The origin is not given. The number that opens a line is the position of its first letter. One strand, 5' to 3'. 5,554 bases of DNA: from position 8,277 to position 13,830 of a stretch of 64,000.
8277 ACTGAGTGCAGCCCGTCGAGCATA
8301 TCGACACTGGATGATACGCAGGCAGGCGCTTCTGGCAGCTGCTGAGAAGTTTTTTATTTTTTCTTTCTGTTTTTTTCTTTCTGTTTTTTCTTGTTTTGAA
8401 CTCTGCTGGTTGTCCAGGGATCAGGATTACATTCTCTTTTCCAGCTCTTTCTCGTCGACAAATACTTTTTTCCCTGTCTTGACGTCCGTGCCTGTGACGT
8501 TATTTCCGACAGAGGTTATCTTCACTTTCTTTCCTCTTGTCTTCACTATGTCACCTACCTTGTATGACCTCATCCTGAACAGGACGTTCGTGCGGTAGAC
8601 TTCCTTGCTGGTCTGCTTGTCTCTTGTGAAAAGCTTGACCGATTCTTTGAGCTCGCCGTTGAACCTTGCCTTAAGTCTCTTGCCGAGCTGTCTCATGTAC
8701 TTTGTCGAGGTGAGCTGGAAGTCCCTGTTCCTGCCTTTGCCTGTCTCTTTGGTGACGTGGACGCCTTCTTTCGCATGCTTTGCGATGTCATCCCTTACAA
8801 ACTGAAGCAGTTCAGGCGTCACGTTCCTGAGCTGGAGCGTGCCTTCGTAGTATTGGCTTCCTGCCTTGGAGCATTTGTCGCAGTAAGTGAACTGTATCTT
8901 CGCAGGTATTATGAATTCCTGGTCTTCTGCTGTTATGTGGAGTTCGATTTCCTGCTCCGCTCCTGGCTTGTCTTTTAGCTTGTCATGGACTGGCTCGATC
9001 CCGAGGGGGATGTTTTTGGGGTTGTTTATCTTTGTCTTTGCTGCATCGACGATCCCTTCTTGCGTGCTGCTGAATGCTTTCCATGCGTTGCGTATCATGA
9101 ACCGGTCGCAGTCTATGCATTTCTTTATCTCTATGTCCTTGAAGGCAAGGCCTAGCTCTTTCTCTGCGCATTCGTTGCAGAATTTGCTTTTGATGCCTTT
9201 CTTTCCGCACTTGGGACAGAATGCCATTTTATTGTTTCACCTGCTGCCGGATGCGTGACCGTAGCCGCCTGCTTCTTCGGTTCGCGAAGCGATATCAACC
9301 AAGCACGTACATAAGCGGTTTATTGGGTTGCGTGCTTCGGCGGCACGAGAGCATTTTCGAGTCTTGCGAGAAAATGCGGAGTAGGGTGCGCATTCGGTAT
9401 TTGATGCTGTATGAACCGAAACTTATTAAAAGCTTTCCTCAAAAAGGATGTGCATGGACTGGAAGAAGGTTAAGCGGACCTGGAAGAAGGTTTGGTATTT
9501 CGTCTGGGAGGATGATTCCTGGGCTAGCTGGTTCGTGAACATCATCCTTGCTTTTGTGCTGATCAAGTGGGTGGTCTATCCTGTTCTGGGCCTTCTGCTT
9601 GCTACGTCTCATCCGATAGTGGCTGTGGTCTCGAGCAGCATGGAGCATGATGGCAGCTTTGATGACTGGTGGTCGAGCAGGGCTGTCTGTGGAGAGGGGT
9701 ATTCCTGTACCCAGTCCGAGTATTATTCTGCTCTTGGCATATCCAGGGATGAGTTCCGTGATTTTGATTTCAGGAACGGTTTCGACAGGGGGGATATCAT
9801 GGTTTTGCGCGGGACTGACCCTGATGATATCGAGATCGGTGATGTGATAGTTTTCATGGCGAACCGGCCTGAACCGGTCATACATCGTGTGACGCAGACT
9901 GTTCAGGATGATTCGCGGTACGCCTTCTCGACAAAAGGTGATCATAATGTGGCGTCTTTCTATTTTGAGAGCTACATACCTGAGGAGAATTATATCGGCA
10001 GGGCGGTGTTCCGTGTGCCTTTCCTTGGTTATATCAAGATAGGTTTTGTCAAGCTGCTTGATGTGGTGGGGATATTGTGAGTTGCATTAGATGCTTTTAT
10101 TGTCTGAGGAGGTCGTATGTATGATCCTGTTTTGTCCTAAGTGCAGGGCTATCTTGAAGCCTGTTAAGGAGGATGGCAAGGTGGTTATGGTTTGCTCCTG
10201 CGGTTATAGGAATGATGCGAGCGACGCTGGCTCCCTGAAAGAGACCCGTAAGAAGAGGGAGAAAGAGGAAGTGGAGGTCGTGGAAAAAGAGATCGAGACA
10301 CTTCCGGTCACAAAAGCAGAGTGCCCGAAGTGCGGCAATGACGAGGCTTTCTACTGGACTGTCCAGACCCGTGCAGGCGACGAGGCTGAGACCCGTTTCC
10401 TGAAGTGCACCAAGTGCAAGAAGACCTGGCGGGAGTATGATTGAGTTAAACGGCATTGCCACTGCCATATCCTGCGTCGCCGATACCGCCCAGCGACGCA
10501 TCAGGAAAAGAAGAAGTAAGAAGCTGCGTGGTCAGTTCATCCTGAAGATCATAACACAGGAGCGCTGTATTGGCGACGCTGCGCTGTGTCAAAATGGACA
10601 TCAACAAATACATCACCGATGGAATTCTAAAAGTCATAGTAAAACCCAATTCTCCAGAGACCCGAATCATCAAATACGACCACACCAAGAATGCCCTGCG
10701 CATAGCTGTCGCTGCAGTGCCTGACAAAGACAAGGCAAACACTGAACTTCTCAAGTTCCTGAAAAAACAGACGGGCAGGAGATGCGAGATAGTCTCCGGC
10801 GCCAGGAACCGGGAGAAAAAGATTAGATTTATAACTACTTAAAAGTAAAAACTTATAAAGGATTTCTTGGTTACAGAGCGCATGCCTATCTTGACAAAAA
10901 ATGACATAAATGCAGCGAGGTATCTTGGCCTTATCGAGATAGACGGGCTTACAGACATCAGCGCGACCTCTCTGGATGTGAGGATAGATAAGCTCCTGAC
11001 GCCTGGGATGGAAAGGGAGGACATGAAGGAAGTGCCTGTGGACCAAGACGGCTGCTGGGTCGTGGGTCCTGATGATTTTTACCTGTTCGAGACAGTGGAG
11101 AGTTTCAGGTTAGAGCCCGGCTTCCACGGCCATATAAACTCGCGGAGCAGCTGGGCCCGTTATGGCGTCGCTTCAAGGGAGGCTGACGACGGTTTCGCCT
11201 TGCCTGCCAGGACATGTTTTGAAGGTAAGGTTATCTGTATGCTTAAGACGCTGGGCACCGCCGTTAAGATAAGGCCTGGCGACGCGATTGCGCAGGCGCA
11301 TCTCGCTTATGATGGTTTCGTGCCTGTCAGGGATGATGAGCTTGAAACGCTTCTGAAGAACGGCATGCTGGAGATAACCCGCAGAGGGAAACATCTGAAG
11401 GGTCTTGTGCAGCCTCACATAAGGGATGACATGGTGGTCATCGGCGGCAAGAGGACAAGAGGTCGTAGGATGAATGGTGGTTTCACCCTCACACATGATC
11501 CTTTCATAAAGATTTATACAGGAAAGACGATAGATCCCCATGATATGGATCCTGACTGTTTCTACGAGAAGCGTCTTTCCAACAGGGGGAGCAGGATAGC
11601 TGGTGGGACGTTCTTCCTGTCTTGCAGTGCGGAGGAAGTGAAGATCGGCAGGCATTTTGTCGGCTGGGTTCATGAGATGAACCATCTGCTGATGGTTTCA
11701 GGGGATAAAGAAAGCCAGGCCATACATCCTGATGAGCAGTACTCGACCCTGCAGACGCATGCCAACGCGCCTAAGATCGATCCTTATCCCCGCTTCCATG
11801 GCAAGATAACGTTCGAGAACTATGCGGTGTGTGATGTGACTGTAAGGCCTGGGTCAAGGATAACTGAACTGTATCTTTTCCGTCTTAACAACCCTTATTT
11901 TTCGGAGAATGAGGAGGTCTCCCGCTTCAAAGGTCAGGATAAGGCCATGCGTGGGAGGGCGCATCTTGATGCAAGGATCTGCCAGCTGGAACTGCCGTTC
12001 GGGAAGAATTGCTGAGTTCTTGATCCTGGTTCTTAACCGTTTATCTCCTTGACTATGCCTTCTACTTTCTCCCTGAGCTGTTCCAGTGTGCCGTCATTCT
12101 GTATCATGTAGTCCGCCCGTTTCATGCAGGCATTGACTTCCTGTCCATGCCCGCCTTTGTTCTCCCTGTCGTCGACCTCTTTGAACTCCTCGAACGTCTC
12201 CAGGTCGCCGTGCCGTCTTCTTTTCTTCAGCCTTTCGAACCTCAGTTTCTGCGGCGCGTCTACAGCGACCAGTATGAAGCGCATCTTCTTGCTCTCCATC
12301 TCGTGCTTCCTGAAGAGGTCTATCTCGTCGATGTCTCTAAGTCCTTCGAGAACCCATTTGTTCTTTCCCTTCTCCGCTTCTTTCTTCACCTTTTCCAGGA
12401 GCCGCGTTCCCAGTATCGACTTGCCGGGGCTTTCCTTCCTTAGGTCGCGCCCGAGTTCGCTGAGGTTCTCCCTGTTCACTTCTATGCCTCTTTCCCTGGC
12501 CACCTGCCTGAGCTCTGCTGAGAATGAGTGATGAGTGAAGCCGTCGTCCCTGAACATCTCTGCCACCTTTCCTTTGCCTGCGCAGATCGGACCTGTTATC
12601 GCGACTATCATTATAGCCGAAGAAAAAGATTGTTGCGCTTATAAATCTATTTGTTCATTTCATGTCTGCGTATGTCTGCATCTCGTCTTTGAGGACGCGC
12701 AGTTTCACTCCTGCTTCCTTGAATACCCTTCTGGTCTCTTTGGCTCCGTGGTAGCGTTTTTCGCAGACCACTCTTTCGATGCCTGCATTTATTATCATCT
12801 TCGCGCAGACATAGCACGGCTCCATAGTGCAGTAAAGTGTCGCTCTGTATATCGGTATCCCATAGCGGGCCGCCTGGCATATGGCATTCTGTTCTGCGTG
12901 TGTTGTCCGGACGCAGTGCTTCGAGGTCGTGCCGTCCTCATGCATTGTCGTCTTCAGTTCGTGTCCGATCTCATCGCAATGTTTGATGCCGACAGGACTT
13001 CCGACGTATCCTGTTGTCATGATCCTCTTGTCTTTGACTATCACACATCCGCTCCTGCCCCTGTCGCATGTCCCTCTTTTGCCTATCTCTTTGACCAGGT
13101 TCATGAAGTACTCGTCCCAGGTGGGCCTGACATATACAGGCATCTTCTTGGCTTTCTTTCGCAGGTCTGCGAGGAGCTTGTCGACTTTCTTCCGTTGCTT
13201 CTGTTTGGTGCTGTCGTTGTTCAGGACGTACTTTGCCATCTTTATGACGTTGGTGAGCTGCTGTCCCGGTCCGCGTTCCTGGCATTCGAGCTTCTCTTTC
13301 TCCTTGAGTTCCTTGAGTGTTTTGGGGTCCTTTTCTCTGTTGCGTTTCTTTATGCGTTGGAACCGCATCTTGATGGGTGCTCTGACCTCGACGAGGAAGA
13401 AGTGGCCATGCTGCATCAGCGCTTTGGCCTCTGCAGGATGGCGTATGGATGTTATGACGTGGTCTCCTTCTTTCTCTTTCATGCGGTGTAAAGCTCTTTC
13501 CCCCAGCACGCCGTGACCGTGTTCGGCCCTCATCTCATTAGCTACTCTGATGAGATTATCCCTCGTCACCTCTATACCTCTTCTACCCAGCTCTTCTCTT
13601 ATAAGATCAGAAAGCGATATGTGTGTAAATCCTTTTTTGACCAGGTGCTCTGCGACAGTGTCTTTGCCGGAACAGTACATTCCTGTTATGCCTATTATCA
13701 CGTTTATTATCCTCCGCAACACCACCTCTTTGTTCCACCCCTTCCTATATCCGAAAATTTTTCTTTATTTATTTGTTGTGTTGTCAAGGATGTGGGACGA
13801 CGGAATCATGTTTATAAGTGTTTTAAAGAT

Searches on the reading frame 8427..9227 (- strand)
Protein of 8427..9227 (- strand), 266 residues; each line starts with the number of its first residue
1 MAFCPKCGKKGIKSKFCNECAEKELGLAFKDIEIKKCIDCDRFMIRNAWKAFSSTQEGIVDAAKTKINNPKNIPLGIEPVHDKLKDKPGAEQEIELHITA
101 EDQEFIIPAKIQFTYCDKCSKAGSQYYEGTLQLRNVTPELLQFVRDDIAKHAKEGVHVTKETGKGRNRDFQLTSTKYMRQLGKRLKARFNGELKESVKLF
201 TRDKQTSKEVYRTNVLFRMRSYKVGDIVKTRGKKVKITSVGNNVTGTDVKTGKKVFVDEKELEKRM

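Call 31: search_protein_families(library=pfam, proteins=[window:8427-9227:-])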
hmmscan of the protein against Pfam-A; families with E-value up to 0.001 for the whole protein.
window:8427-9227:- (266 aa): 1 family
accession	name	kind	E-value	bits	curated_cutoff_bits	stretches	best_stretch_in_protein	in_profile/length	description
PF04981.18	NMD3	-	1.2e-25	91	24.9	1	4-218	1-242/243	NMD3 family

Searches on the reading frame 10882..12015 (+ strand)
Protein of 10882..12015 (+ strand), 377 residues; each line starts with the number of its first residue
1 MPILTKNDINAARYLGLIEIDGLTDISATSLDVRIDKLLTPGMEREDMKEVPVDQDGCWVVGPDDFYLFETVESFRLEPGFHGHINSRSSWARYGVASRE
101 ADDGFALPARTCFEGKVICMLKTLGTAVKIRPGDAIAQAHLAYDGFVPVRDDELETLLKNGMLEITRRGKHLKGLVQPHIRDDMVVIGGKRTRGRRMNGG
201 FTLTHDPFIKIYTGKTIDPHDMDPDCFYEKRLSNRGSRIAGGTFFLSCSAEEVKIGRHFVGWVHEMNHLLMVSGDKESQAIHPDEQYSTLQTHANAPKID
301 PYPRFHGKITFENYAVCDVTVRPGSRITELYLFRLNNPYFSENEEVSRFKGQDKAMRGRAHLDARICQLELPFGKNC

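Call 32: search_protein_families(library=pfam, proteins=[window:10882-12015:+])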
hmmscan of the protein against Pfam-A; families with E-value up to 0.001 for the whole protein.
window:10882-12015:+ (377 aa): 1 family
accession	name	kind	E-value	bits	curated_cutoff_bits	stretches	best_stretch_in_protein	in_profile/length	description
PF22769.1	DCD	-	7.5e-18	65.5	27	1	3-138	1-147/153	dCTP deaminase-like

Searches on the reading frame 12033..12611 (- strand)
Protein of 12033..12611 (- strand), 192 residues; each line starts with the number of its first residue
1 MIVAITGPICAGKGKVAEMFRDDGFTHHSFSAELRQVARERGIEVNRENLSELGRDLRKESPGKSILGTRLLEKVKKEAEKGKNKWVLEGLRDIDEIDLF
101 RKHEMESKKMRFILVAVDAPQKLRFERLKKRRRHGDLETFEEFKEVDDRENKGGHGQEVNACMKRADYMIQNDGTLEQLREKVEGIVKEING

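Call 32: search_protein_families(library=pfam, proteins=[window:12033-12611:-])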
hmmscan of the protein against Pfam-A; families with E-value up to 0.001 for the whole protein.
window:12033-12611:- (192 aa): 3 families
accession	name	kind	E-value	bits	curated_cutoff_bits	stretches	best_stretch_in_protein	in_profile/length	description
PF13207.12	AAA_17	-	3.9e-10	40.6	27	1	6-143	1-135/136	AAA domain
PF13238.12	AAA_18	-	1.1e-08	36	29.4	1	3-135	1-115/128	AAA domain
PF01121.26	CoaE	-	2.4e-05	24.5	27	0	1-26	1-26/180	Dephospho-CoA kinase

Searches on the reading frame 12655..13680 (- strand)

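Call 32: search_protein_families(library=pfam, proteins=[window:12655-13680:-])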
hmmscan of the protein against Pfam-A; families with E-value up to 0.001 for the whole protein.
window:12655-13680:- (341 aa): 4 families
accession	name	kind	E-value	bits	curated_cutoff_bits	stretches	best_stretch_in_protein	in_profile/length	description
PF00383.29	dCMP_cyt_deam_1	-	5.7e-23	81.2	25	1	187-306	2-100/102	Cytidine and deoxycytidylate deaminase zinc-binding region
PF14437.12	MafB19-deam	-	1.5e-17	64.2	27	1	188-309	3-102/142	MafB19-like deaminase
PF13207.12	AAA_17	-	2.8e-09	37.8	27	1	3-126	5-136/136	AAA domain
PF13238.12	AAA_18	-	1.9e-07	32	29.4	1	3-128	8-124/128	AAA domain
